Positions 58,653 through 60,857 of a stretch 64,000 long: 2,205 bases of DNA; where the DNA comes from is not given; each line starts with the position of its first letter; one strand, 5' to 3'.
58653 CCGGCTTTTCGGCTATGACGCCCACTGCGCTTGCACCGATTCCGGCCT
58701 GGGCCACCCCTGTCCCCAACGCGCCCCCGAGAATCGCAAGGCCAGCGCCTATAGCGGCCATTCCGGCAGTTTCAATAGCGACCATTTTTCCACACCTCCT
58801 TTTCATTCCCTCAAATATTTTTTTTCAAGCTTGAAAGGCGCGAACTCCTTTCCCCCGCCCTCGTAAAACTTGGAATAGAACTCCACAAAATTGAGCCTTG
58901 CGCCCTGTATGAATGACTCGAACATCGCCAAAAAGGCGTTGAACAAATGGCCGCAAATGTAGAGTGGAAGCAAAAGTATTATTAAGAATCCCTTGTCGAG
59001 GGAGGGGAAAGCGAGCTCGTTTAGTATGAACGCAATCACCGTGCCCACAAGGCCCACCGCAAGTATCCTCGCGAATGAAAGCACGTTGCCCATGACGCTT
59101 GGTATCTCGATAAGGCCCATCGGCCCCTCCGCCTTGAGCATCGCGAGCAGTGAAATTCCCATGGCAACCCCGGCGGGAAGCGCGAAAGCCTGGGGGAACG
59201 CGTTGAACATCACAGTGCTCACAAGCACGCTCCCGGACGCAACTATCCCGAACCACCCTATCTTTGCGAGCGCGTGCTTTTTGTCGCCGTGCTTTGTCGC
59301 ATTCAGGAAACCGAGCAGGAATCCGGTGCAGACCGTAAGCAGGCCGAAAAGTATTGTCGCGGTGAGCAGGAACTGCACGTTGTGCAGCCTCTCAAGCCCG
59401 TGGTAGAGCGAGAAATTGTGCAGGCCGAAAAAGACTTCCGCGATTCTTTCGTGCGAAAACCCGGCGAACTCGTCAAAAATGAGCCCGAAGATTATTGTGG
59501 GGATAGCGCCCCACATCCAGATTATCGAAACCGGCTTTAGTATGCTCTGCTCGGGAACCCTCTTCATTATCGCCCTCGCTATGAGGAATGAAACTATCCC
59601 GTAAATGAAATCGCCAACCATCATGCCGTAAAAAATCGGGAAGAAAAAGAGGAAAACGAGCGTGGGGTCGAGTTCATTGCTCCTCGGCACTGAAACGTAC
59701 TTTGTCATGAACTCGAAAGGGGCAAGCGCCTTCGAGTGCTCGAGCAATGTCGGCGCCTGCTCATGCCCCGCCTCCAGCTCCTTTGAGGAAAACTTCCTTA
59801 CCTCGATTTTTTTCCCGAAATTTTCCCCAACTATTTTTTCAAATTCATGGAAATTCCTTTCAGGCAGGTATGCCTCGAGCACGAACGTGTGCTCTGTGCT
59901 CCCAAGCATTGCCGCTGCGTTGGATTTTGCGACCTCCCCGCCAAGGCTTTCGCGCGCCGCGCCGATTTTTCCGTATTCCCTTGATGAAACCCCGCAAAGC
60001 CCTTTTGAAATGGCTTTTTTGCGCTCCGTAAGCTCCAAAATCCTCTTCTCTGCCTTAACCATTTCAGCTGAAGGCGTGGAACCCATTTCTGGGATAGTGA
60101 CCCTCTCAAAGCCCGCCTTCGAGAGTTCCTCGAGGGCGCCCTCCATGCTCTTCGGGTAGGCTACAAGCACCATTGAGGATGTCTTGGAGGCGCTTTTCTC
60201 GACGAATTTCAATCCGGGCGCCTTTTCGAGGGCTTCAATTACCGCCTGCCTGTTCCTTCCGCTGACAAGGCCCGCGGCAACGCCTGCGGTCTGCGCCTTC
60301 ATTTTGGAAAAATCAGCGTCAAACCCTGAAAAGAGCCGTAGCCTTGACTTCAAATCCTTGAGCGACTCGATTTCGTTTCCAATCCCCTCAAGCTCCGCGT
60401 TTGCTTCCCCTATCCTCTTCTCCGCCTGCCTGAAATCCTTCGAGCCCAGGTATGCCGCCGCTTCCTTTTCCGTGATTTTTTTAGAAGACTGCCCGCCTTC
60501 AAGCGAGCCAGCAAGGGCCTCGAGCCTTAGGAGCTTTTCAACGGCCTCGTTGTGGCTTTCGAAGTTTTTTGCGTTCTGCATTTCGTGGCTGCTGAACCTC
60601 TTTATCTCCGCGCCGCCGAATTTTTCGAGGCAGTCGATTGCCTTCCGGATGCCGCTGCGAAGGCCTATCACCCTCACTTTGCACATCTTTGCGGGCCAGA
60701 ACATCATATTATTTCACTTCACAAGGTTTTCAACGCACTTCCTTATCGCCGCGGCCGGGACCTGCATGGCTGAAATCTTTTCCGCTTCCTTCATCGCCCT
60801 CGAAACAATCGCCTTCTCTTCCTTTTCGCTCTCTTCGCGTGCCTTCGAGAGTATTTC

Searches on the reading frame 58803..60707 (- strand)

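Call 34: search_protein_families(library=pfam, proteins=[window:58803-60707:-], max_evalue=0.01)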
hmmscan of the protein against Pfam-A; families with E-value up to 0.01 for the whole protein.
window:58803-60707:- (634 aa): 1 family
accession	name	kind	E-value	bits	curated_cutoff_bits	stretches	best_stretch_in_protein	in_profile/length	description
PF01496.24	V_ATPase_I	-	1.9e-11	43.2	30.7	2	270-381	304-414/815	V-type ATPase 116kDa subunit family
